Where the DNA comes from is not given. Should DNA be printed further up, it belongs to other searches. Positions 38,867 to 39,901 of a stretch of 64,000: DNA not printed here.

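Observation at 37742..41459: Two paralogs share an undescribed ~300-aa Cys-rich N-terminal domain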

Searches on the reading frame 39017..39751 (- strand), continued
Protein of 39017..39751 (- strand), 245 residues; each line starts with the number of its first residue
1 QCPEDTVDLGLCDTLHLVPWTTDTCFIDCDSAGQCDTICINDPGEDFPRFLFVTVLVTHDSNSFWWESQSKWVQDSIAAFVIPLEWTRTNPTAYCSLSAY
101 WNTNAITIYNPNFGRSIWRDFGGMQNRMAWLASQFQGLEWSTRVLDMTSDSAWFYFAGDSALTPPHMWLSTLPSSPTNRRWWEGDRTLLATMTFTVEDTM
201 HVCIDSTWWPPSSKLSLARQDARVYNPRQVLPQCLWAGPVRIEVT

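Call 65: find_encoding_contigs(protein=P0058, flank=10000, max_places=1)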
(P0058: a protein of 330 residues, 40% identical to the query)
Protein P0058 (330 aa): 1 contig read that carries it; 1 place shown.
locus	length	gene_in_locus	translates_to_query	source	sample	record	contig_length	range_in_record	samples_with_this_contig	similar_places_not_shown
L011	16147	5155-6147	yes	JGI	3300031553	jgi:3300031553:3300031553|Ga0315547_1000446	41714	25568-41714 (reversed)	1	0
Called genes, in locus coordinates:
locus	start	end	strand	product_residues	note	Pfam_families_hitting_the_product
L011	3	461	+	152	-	?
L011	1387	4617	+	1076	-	PF00404:Dockerin_1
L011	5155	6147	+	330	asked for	PF13585:CHU_C (faint), PF18962:Por_Secre_tail (weak), PF13860:FlgD_ig (weak)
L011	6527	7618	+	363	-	PF13585:CHU_C (faint), PF13860:FlgD_ig (weak), PF18962:Por_Secre_tail (weak)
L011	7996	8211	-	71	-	-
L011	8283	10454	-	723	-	PF08487:VIT, PF05762:VWA_CoxE (weak), PF00092:VWA, PF13519:VWA_2, PF13768:VWA_3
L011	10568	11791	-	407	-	PF13490:zf-HC2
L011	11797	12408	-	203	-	PF07638:Sigma70_ECF, PF04542:Sigma70_r2, PF08281:Sigma70_r4_2, PF04545:Sigma70_r4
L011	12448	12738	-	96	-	-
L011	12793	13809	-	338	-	PF06144:DNA_pol3_delta (weak), PF21694:DNA_pol3_delta_C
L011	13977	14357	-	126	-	-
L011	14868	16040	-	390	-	PF25058:ARM_TT21 (faint), PF03704:BTAD (faint), PF13174:TPR_6 (faint), PF23914:TPR_CcmH_CycH, PF00515:TPR_1 (weak), PF07719:TPR_2 (weak), PF14559:TPR_19, PF23914:TPR_CcmH_CycH, +13 more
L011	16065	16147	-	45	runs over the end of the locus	-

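Call 82: search_protein_families(library=pfam, max_evalue=0.001, proteins=[L009:4775-8191:+, L011:1387-4617:+, L004:102-3224:+, L009:3-3329:+])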
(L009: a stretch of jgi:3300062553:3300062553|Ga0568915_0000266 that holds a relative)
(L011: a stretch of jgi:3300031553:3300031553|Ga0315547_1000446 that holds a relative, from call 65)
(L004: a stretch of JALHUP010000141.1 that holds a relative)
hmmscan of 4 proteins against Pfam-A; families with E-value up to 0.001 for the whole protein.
L009:4775-8191:+ (1138 aa): 1 family
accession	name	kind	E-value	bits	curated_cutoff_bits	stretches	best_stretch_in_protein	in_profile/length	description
PF00404.24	Dockerin_1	-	7.1e-09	36.2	22.9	1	1066-1121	2-55/57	Dockerin type I domain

L011:1387-4617:+ (1076 aa): 1 family
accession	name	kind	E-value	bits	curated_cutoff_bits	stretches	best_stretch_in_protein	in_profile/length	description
PF00404.24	Dockerin_1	-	5e-08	33.5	22.9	1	999-1058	2-56/57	Dockerin type I domain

L004:102-3224:+ (1041 aa): 2 families
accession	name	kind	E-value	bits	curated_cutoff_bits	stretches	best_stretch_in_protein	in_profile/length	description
PF00082.27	Peptidase_S8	-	8.1e-43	147.2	21.8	1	203-491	4-288/288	Subtilase family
PF00404.24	Dockerin_1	-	3.3e-07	30.9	22.9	1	977-1029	2-56/57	Dockerin type I domain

L009:3-3329:+ (1108 aa): 9 families
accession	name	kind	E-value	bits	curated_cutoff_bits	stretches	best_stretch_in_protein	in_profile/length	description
PF17963.7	Big_9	-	1.5e-47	160.8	23.6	4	74-163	1-89/89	Bacterial Ig domain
PF17803.7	Cadherin_4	-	6.7e-20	71.8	25.1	2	160-221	3-68/71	Bacterial cadherin-like domain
PF05345.18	He_PIG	-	1.7e-19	70.5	24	1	170-258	1-96/96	Putative Ig domain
PF17892.7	Cadherin_5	-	2.2e-19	69.5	26.5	1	74-164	2-97/98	Cadherin-like domain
PF18911.6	PKD_4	-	2e-14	53.8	27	0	74-164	1-85/85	PKD domain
PF00404.24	Dockerin_1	-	3.2e-11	43.7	22.9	1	1042-1097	2-56/57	Dockerin type I domain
PF00801.26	PKD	-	3.5e-08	33.8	23.5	0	84-159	8-76/80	PKD domain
PF19077.6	Big_13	-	1.5e-07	32.3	27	0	92-164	28-100/102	Bacterial Ig-like domain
PF25275.1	Golvesin_C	-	3.8e-05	24.2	31.6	0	117-149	30-62/132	Golvesin C-terminal domain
